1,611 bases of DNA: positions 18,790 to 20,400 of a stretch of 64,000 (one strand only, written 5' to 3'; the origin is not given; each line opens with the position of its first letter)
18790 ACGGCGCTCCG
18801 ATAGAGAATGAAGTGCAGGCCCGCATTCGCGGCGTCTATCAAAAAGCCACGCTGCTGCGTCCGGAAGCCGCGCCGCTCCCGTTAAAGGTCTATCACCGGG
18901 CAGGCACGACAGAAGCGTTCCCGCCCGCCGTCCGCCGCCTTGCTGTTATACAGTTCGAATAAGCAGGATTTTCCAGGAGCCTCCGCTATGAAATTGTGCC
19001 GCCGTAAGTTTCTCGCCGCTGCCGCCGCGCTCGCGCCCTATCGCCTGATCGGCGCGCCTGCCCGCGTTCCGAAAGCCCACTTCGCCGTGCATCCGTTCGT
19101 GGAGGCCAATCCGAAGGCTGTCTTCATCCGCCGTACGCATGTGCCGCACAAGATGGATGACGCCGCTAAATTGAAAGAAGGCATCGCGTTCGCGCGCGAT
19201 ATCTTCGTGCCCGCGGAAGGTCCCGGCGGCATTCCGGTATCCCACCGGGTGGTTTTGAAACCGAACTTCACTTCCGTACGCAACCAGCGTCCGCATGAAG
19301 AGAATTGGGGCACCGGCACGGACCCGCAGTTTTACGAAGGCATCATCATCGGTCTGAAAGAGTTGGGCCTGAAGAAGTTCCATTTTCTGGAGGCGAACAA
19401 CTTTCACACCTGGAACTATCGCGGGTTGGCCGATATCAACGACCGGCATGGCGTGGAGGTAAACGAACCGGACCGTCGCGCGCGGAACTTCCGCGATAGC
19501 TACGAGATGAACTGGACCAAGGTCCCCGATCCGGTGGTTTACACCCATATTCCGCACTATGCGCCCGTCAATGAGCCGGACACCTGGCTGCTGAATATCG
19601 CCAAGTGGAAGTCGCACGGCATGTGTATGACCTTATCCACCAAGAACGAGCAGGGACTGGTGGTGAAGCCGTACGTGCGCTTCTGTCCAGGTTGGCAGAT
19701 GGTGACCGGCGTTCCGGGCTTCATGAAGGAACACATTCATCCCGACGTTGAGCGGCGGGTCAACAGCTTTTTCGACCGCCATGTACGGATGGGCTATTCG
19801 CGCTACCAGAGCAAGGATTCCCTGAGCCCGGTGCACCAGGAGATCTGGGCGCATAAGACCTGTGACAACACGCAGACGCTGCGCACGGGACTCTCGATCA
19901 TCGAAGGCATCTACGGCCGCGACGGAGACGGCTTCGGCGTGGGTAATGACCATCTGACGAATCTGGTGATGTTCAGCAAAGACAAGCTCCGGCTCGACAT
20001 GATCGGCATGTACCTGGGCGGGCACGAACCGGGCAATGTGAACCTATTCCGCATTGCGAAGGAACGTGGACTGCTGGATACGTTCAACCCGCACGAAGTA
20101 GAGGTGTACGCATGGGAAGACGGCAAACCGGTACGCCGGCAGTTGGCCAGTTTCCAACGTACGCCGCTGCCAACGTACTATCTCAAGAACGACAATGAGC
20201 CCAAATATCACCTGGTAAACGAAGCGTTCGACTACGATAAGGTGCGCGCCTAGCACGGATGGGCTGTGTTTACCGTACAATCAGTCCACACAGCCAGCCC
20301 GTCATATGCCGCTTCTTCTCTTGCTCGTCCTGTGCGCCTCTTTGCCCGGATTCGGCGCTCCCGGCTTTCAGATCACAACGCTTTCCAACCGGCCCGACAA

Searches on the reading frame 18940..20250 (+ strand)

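Call 32: search_protein_families(library=pfam, proteins=[window:18940-20250:+], max_evalue=0.001)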
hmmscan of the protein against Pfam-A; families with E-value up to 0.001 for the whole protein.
window:18940-20250:+ (437 aa): 1 family
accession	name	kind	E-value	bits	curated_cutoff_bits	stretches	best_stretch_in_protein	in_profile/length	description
PF04015.17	DUF362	-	1.2e-10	42.2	24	1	104-356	1-198/200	Domain of unknown function (DUF362)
